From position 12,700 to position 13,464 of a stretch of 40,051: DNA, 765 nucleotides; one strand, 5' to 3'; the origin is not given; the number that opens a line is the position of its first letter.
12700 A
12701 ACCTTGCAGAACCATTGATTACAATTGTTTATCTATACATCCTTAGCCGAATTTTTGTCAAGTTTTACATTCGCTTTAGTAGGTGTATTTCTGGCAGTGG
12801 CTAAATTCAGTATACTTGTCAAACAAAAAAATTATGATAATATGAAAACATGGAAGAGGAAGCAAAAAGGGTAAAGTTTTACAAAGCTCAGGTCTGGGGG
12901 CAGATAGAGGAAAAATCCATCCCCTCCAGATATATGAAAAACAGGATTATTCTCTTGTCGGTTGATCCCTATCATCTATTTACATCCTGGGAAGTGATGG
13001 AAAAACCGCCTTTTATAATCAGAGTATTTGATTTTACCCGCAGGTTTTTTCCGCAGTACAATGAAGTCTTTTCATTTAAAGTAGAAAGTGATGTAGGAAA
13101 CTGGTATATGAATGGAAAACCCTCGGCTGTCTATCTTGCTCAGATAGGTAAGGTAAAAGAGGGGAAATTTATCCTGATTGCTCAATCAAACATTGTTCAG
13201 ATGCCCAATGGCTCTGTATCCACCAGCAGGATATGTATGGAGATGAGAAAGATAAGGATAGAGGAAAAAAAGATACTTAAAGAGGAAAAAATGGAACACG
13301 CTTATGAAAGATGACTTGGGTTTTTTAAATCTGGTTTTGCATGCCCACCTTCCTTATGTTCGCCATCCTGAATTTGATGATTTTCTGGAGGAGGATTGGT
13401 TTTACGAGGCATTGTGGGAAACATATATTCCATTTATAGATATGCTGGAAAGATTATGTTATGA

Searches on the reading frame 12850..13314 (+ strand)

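Call 84: search_protein_families(library=pfam, proteins=[window:12850-13314:+], max_evalue=0.00001)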
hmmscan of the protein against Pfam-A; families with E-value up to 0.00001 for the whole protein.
window:12850-13314:+ (154 aa): 1 family
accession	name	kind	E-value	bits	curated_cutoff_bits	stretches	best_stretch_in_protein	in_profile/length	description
PF16258.11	DUF4912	-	3.7e-17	63.1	29.4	1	28-125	1-114/118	Domain of unknown function (DUF4912)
